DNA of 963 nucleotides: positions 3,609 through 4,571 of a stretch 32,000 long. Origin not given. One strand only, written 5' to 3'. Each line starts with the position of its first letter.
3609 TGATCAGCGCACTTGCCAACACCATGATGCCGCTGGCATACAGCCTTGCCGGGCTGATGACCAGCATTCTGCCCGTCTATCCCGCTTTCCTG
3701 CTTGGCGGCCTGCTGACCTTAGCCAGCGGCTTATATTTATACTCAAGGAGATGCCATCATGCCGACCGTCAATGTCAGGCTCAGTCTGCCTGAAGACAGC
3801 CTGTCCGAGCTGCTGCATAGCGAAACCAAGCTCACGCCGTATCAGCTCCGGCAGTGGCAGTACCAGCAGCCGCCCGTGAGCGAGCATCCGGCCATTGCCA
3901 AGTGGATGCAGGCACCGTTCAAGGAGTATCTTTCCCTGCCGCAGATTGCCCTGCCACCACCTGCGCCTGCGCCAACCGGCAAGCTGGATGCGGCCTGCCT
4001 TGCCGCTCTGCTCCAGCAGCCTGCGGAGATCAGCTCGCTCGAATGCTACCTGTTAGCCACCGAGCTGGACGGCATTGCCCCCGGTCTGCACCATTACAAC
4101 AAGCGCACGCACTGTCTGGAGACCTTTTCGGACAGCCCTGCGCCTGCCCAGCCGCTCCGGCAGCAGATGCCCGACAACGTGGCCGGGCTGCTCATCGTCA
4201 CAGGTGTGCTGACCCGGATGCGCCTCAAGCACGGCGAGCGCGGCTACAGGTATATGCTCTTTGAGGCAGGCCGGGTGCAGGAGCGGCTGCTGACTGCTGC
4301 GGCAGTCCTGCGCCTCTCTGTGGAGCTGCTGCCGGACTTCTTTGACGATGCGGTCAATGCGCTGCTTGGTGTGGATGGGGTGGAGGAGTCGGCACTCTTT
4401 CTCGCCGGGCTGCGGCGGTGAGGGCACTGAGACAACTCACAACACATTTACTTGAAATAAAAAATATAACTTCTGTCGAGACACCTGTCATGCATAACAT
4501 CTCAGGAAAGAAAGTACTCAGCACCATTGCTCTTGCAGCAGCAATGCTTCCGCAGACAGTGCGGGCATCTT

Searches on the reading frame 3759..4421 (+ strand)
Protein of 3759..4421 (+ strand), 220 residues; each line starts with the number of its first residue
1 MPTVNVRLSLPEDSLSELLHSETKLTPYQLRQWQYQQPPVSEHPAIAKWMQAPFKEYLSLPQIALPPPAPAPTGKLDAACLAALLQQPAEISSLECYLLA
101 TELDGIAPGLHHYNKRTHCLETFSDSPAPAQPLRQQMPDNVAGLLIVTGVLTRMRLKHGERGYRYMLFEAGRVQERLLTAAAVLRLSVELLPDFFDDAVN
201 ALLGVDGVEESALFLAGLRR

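Call 6: search_protein_families(library=pfam, proteins=[window:3759-4421:+], max_evalue=0.01)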
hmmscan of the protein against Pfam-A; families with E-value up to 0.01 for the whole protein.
window:3759-4421:+ (220 aa): 1 family
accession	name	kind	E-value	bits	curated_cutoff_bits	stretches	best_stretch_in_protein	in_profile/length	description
PF00881.29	Nitroreductase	-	1.7e-06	28.8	23.5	1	106-213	50-161/167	Nitroreductase family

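Call 8: search_protein_families(library=ncbifam, proteins=[window:3759-4421:+], max_evalue=0.001)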
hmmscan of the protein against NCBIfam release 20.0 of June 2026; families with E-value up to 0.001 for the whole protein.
window:3759-4421:+ (220 aa): 2 families
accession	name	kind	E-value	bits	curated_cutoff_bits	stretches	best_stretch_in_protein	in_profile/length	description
TIGR03605.1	antibiot_sagB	domain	1.5e-17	63.6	78.4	1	92-214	39-167/173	SagB family peptide dehydrogenase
TIGR04511.1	SagB_rel_DH_2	exception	3.2e-11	42.9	240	1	93-218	233-366/380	putative peptide maturation dehydrogenase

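Call 9: find_encoding_contigs(protein=window:3759-4421:+, flank=10000, max_places=6)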
Protein window:3759-4421:+ (220 aa): 2 contigs read that carry it; 1 place shown.
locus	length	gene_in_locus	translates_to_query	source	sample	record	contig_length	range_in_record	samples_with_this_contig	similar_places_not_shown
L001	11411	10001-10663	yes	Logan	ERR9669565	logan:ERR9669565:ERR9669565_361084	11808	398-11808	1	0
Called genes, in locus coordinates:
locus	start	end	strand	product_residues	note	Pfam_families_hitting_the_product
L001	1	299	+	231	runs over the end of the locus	?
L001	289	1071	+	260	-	PF00005:ABC_tran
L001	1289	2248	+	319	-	PF19300:BPD_transp_1_N (weak), PF00528:BPD_transp_1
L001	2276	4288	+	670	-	PF07715:Plug, PF00593:TonB_dep_Rec_b-barrel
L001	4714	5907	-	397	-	PF13481:AAA_25 (weak), PF00931:NB-ARC (weak), PF13191:AAA_16 (faint), PF05729:NACHT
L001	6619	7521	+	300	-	PF00899:ThiF (weak)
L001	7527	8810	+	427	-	PF02624:YcaO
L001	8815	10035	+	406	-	PF05977:MFS_3, PF07690:MFS_1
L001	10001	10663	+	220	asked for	PF00881:Nitroreductase (weak)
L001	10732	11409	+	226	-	?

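Call 78: search_solved_structures(query=window:3759-4421:+, max_evalue=1)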
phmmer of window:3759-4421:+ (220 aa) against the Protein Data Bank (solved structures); distinct sequences matched with E-value up to 1: 1.
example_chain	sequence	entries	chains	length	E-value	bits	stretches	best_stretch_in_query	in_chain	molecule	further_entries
3eo7_A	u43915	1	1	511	1.9e-19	73.8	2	93-215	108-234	Putative Nitroreductase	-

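Call 80: search_protein_families(library=ncbifam, proteins=[L001:2276-4288:+, L001:1289-2248:+, L001:289-1071:+], max_evalue=0.00001)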
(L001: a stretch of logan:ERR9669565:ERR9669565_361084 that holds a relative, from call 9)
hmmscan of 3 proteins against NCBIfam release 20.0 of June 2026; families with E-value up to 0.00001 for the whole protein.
L001:2276-4288:+ (670 aa): 32 families (the best 25 are shown)
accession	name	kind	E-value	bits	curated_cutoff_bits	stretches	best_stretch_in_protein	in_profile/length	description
TIGR01783.1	TonB-siderophor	subfamily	5.3e-71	240.1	223.5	2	382-670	374-649/649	TonB-dependent siderophore receptor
TIGR01785.1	TonB-hemin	subfamily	1.7e-47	162.3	316.85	2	32-173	1-143/677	TonB-dependent heme/hemoglobin receptor family protein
TIGR01779.1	TonB-B12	equivalog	1.2e-43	149.6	599.7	2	10-230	8-225/614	TonB-dependent vitamin B12 receptor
TIGR01786.1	TonB-hemlactrns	subfamily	1.8e-42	145.6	323.75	2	273-670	346-719/719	TonB-dependent hemoglobin/transferrin/lactoferrin family receptor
NF041535.1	TonB_rec_PqqU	equivalog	8.1e-41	140.1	1200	2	38-264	3-241/676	TonB-dependent receptor PqqU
NF007465.0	PRK10044.1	equivalog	5.6e-34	117.4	803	2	37-163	67-191/726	ferrichrome porin FhuA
NF010651.0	PRK14050.1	equivalog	3.7e-32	111.3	884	2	351-639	432-706/730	TonB-dependent siderophore receptor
NF047944.1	FoxamRcptFoxA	equivalog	1.9e-30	105.8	1300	2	5-237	7-244/697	ferrioxamine B receptor FoxA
NF007926.1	PRK10641.1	equivalog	2.3e-30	105.7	836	1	9-516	7-492/617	TonB-dependent vitamin B12 receptor BtuB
NF010010.0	PRK13483.1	equivalog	1.5e-28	99.2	927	1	9-168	9-172/660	ligand-gated channel protein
NF049945.1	TonB_dep_FCYXU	equivalog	2.2e-27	96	825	1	1-225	1-236/697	TonB-dependent receptor, FCYXU motif-type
NF049947.1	TonB_dep_PCPU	exception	5.5e-27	94.2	800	1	12-245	16-255/685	TonB-dependent receptor, PCPU motif-type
NF010650.0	PRK14049.1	equivalog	1.8e-26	92.5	904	2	368-669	432-728/729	ferrioxamine B receptor precursor protein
NF041676.1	FecA_OM_dicitr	equivalog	3.6e-25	88.1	1100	1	41-652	124-762/773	TonB-dependent Fe(3+) dicitrate receptor FecA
NF053590.1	TonB_dep_TOL0244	equivalog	4e-25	88.5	645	1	30-644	8-587/604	TOL_0244 family TonB-dependent receptor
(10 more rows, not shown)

L001:1289-2248:+ (319 aa): 15 families
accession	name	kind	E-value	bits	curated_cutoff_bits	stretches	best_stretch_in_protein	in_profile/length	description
NF045470.1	Opp2B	equivalog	9.6e-92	307.4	350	1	13-312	1-300/300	nickel ABC transporter permease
TIGR02789.1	nickel_nikB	equivalog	3.1e-81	273.2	447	1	10-312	5-307/314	nickel ABC transporter permease subunit NikB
NF045469.1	Opp1B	equivalog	1.2e-80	271.3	380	1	10-312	5-307/307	nickel/cobalt ABC transporter permease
NF007677.0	PRK10352.1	equivalog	3.9e-73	246.3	433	1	10-314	5-309/314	nickel ABC transporter permease subunit NikB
NF011661.0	PRK15081.1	equivalog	7.9e-66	222.6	463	1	10-312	5-304/306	glutathione ABC transporter permease GsiC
NF045472.1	Opp4B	equivalog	7.2e-52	176.6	450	1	10-307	5-314/319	oligopeptide ABC transporter permease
NF045471.1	Opp3B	equivalog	2.1e-49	168.6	480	1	11-314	6-305/308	oligopeptide ABC transporter permease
NF008161.0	PRK10914.1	equivalog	1.3e-44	152.7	590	2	181-311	205-335/339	dipeptide ABC transporter permease DppB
NF007008.0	PRK09471.1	equivalog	3.5e-43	148.2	388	1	20-312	16-305/306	oligopeptide ABC transporter permease OppB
NF011690.0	PRK15110.1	equivalog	1e-35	123.7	432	2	73-174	44-145/321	putrescine export ABC transporter permease SapB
NF011712.0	PRK15133.1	subfamily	5.8e-24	84.7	445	2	182-295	229-343/364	microcin C ABC transporter permease YejB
NF043081.1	MMSYN1_0165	equivalog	8e-19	67.9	350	1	76-313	150-386/388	oligopeptide ABC transporter permease OppB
NF045473.1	Opp1C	equivalog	3.9e-08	33.1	350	1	99-270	63-215/267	nickel/cobalt ABC transporter permease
NF045476.1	Opp4C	equivalog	5e-07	29.3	350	1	92-267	65-222/278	oligopeptide ABC transporter permease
TIGR02790.1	nickel_nikC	equivalog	1.7e-06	27.8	358.45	1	78-267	37-206/258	nickel ABC transporter permease subunit NikC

L001:289-1071:+ (260 aa): 180 families (the best 25 are shown)
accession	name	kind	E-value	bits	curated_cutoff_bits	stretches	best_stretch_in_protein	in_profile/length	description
TIGR02770.1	nickel_nikD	equivalog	1.4e-64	217.6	318.7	1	19-250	1-228/230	nickel import ATP-binding protein NikD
NF011713.0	PRK15134.1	equivalog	1.2e-62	212.3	834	1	2-252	5-261/529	microcin C ABC transporter ATP-binding protein YejF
NF047576.1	opine_ATP_CntF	equivalog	3.2e-62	210.2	385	1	2-255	2-257/264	staphylopine uptake ABC transporter ATP-binding protein CntF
NF047578.1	opine_ATP_CntD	equivalog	5.5e-61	206.1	380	1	2-255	2-257/266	staphylopine uptake ABC transporter ATP-binding protein CntD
NF007010.1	PRK09473.1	subfamily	5.7e-54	183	575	1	13-256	14-259/318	oligopeptide ABC transporter ATP-binding protein OppD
NF008246.0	PRK11022.1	equivalog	1.1e-52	179.1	541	1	2-252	3-258/326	dipeptide ABC transporter ATP-binding protein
TIGR02769.1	nickel_nikE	equivalog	2.6e-52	177.9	332.55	1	16-251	23-253/265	nickel import ATP-binding protein NikE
NF007613.0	PRK10261.1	equivalog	7e-52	176.7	1077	1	4-256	14-277/623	glutathione ABC transporter ATP-binding protein GsiA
NF008453.0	PRK11308.1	subfamily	7e-49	166.8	408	1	18-255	36-269/334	dipeptide ABC transporter ATP-binding protein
NF043079.1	MMSYN1_0167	equivalog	8e-48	163.5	740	1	78-253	298-476/561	oligopeptide ABC transporter ATP-binding protein OppD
NF011659.0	PRK15079.1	equivalog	5e-46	157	540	1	18-251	38-268/334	murein tripeptide/oligopeptide ABC transporter ATP binding protein OppF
NF007739.0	PRK10419.1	subfamily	2.1e-44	152.1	354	1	15-251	23-254/268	nickel ABC transporter ATP-binding protein NikE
NF011674.0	PRK15093.1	equivalog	9.1e-44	149.9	627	1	2-252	3-263/330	putrescine export ABC transporter ATP-binding protein SapD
NF043071.1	DppF_dipep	equivalog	1.6e-43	149.4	660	1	18-255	37-270/331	dipeptide ABC transporter ATP-binding subunit DppF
TIGR04521.1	ECF_ATPase_2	equivalog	1.2e-39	136.1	330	1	18-240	19-237/279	energy-coupling factor transporter ATPase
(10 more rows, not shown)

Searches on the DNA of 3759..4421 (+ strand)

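Call 35: search_rna_families(source=L001, start=5900, end=6700, threshold=evalue, max_evalue=1)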
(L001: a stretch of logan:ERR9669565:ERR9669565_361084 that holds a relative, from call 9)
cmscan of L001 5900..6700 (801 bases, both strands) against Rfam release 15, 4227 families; matches with E-value up to 1: 1.
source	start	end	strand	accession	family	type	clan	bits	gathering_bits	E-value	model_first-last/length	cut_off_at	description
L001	6332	6443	+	RF01502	Fungi_SRP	Gene;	CL00003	17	65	0.099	1-293/293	no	Fungal signal recognition particle RNA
